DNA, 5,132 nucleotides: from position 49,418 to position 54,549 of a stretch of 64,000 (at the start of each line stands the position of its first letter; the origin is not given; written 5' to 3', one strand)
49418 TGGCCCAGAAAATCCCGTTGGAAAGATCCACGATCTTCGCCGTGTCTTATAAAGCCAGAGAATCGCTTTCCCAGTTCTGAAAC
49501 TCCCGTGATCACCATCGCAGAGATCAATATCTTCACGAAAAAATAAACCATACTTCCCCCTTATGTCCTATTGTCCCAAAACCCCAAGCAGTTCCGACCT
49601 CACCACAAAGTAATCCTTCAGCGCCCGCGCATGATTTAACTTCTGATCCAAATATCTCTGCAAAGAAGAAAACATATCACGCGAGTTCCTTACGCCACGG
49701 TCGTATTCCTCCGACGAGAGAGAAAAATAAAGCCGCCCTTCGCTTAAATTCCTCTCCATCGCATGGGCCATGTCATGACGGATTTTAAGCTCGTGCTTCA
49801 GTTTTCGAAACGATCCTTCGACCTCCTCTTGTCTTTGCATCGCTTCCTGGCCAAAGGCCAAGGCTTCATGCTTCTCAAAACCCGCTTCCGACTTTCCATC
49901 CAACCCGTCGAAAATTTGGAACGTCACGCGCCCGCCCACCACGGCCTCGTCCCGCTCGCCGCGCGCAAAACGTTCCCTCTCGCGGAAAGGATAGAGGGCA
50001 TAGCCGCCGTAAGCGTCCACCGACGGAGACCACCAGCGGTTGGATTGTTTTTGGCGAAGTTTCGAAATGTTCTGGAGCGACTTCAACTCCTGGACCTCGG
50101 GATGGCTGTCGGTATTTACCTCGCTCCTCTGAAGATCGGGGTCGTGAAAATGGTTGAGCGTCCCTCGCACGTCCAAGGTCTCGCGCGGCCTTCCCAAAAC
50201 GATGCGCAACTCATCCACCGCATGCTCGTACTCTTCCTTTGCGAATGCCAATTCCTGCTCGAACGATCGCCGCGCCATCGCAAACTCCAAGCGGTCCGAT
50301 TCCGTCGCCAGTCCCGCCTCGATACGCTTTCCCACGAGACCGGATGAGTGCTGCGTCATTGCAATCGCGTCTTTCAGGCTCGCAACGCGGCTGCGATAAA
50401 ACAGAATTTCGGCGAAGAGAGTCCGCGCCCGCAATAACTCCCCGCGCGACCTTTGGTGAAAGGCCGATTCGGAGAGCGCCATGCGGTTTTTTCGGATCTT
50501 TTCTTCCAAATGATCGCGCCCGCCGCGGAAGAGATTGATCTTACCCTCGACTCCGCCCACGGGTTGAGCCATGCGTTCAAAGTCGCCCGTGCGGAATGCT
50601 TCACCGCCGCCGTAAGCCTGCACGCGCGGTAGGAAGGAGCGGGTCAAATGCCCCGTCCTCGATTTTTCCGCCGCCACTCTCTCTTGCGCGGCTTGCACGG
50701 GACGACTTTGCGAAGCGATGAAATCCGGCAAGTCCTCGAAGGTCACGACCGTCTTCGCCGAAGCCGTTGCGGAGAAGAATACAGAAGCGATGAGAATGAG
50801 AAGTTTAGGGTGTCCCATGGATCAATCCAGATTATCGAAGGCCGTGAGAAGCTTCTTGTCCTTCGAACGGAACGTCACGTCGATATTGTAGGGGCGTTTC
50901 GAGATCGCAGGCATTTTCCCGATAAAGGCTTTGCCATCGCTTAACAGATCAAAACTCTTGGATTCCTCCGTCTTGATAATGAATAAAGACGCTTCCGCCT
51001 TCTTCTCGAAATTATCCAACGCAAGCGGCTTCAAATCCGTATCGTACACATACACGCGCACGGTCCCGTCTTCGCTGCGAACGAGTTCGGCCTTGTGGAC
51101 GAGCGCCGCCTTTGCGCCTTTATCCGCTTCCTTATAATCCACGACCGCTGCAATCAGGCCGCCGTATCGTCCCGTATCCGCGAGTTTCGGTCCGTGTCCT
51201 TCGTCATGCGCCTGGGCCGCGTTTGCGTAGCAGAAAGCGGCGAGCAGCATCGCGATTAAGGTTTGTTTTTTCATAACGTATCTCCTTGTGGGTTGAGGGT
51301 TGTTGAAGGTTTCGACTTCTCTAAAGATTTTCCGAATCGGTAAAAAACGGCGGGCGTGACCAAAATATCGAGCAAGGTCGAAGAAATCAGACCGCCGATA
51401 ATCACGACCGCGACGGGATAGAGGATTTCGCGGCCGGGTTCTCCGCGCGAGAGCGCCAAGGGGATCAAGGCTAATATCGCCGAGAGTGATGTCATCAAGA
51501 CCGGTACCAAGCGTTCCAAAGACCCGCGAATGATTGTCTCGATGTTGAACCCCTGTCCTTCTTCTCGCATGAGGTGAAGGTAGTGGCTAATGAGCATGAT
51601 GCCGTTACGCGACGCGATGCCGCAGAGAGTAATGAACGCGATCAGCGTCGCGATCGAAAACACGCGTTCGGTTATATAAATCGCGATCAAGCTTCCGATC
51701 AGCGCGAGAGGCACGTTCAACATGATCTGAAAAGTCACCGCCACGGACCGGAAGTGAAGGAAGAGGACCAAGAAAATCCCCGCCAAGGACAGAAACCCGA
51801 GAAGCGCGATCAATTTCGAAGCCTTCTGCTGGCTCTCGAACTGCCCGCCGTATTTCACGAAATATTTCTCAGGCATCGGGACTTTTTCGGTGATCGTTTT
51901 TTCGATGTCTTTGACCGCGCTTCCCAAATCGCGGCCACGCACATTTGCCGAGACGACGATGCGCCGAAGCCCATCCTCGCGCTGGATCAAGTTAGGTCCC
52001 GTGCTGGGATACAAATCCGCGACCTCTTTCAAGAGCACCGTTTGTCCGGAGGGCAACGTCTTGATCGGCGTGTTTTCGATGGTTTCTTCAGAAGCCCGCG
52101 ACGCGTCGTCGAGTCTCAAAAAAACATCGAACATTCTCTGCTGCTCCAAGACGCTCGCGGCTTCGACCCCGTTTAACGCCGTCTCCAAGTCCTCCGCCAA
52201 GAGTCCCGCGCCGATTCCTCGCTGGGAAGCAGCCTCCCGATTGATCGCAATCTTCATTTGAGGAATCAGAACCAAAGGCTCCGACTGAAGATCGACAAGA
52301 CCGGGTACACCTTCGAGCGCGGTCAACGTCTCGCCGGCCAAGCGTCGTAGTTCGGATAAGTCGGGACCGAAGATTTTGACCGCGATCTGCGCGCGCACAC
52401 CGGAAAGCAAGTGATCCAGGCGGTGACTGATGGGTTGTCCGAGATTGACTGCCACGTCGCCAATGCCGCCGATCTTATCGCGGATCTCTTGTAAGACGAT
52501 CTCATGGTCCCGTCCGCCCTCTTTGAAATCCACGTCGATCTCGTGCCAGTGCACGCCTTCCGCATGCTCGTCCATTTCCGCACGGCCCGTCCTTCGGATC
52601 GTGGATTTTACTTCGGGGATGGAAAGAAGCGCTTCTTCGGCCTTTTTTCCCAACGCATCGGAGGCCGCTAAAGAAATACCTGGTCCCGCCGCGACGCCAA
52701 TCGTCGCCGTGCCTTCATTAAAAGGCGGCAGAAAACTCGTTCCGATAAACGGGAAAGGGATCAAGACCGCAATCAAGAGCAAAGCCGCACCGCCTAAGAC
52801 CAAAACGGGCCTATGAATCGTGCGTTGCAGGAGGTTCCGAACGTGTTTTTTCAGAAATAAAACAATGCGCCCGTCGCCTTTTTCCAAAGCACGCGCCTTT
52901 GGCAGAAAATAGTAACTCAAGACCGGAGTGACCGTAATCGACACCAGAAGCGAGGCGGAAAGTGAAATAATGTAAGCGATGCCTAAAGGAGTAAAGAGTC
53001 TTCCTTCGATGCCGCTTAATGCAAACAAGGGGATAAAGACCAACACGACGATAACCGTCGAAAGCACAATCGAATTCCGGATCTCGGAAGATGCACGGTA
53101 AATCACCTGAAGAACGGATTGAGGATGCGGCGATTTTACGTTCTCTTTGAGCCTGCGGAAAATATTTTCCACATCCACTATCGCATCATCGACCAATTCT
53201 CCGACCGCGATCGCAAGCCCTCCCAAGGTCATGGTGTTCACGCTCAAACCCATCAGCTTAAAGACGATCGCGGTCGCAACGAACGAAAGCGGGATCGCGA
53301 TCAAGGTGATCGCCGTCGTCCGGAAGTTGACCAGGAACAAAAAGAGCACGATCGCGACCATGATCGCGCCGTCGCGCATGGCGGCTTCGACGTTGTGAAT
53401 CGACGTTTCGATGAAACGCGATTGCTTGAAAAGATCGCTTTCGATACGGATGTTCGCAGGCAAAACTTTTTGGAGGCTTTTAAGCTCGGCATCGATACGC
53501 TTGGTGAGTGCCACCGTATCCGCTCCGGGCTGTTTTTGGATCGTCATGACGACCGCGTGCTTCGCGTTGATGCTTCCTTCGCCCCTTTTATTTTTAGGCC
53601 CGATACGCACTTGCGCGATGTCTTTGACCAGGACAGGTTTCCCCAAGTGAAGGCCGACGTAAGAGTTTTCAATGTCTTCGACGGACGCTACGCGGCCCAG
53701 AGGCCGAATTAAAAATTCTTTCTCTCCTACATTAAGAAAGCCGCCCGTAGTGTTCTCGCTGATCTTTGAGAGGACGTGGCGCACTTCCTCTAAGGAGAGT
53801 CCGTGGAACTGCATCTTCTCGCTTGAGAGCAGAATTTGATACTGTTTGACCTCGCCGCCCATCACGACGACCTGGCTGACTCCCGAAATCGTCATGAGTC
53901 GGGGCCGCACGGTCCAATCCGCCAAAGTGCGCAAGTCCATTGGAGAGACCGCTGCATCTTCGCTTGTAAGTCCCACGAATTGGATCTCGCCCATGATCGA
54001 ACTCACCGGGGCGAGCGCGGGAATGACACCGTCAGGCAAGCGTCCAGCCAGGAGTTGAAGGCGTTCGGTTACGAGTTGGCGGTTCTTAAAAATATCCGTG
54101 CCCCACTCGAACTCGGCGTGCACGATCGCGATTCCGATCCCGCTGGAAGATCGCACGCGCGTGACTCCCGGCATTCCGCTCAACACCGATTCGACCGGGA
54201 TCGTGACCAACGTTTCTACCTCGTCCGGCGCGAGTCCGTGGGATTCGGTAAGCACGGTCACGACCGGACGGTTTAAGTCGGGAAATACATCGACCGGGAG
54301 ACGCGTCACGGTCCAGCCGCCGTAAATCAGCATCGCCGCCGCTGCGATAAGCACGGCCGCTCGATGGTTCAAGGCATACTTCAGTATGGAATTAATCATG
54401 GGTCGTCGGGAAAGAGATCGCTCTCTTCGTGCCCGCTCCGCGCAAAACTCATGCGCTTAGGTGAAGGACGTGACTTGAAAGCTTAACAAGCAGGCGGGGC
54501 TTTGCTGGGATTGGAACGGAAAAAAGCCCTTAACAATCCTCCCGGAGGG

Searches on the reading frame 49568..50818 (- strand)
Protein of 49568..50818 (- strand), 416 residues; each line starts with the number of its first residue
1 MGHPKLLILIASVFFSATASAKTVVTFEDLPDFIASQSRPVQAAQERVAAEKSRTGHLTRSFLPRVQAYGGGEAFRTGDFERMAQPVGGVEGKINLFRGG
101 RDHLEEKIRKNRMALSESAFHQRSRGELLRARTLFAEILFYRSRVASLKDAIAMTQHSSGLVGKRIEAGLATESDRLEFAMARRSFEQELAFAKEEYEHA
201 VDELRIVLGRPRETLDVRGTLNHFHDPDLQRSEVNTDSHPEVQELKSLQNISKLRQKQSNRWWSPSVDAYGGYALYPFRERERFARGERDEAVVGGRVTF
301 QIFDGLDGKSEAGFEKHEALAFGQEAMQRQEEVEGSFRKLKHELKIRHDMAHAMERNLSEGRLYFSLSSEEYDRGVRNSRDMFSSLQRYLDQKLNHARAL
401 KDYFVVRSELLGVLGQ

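Call 5: search_protein_families(library=pfam, proteins=[window:49568-50818:-], max_evalue=0.1)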
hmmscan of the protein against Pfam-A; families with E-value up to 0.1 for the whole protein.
window:49568-50818:- (416 aa): 1 family
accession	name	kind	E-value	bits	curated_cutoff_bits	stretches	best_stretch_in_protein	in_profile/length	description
PF02321.23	OEP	-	1e-16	61.7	22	2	238-415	11-187/187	Outer membrane efflux protein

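Call 6: search_protein_families(library=padloc, proteins=[window:49568-50818:-], max_evalue=0.1)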
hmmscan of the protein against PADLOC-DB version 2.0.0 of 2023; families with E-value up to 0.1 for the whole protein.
window:49568-50818:- (416 aa): 0 families

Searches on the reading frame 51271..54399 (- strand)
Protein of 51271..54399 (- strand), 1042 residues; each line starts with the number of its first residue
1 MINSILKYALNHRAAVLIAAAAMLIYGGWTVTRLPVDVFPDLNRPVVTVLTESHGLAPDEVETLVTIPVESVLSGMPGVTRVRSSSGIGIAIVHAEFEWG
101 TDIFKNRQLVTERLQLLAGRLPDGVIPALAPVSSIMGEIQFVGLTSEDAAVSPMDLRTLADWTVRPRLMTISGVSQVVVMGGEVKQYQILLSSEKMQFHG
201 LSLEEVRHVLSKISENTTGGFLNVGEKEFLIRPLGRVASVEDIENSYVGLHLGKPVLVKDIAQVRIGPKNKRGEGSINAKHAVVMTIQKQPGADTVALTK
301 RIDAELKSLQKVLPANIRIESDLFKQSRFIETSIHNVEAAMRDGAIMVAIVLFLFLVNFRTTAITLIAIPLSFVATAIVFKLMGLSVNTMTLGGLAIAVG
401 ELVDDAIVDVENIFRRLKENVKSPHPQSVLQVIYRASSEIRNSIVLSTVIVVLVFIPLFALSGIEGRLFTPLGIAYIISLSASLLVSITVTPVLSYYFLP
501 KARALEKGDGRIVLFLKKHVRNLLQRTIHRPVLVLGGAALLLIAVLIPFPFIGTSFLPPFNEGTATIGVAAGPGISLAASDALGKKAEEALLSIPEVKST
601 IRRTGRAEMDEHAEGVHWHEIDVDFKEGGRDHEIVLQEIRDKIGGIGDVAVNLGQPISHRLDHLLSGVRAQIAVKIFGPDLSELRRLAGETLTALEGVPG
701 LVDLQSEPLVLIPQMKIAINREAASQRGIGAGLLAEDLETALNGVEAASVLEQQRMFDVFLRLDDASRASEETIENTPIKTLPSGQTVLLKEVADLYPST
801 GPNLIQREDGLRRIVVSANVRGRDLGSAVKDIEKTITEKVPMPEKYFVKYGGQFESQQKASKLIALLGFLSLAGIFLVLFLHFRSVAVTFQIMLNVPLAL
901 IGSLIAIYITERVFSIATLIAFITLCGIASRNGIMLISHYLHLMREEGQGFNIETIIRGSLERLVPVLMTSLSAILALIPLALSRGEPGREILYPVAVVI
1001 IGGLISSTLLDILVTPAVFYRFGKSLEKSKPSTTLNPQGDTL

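Call 5: search_protein_families(library=pfam, proteins=[window:51271-54399:-], max_evalue=0.1)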
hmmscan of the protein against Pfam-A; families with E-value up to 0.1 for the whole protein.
window:51271-54399:- (1042 aa): 4 families
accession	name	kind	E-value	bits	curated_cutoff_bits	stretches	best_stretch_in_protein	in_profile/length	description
PF00873.25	ACR_tran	-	3.7e-259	862.9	28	1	5-1021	1-1019/1021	AcrB/AcrD/AcrF family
PF03176.21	MMPL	-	6.4e-07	29.1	20.5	2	825-1025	103-305/333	MMPL family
PF02355.23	SecD_SecF_C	-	2.7e-06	27.4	20.5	2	851-1019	22-183/189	Protein export membrane protein SecD/SecF, C-terminal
PF20990.2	DUF2207_C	-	0.016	15.4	33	0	821-913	103-188/247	Predicted membrane protein (DUF2207) C-terminal domain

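Call 6: search_protein_families(library=padloc, proteins=[window:51271-54399:-], max_evalue=0.1)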
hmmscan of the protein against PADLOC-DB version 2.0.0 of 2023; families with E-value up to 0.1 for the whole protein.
window:51271-54399:- (1042 aa): 0 families
